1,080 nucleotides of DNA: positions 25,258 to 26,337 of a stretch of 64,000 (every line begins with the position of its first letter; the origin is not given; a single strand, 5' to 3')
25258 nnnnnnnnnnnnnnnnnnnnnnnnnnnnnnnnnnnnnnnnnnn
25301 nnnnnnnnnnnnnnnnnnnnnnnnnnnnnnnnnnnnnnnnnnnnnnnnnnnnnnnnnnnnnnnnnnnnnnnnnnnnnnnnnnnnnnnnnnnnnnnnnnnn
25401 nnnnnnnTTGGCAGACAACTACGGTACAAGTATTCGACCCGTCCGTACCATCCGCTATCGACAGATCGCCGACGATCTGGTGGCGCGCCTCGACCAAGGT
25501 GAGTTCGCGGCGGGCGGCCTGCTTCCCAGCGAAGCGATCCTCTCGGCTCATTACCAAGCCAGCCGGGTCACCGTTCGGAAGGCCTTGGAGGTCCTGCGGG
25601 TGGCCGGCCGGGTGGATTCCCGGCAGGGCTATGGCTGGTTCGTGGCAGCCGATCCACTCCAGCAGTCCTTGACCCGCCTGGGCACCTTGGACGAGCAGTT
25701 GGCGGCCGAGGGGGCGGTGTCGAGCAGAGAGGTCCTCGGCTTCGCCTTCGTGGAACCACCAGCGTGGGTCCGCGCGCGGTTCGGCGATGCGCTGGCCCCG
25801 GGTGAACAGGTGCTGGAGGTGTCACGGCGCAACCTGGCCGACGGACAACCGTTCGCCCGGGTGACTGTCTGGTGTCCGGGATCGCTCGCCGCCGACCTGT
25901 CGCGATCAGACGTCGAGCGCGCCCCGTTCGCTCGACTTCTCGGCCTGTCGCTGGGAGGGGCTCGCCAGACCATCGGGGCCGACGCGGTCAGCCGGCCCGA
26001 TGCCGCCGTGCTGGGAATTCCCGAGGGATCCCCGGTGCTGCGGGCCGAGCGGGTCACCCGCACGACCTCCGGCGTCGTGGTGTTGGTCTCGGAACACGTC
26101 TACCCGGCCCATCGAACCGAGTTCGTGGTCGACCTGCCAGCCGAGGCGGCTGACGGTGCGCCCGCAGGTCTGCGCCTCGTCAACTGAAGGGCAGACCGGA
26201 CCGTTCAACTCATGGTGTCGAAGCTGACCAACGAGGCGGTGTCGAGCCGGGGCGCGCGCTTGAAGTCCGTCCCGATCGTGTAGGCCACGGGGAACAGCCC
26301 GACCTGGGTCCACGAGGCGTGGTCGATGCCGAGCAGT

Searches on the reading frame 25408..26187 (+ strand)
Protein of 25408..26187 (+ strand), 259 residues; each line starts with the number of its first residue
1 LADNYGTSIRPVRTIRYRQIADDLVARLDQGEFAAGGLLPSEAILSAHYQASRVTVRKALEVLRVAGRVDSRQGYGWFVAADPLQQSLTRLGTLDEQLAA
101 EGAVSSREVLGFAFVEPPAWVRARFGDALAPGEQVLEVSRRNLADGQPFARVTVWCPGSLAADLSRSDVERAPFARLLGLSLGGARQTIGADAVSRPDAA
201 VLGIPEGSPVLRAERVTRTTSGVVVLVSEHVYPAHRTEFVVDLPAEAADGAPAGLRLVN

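Call 9: search_protein_families(library=pfam, proteins=[window:25408-26187:+])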
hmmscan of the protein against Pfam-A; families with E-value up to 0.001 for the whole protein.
window:25408-26187:+ (259 aa): 2 families
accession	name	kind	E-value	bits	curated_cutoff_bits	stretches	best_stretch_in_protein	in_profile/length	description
PF07702.18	UTRA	-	1e-23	84.1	23.8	1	101-236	2-139/141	UTRA domain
PF00392.27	GntR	-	6.1e-15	55.1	27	1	17-79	2-64/64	Bacterial regulatory proteins, gntR family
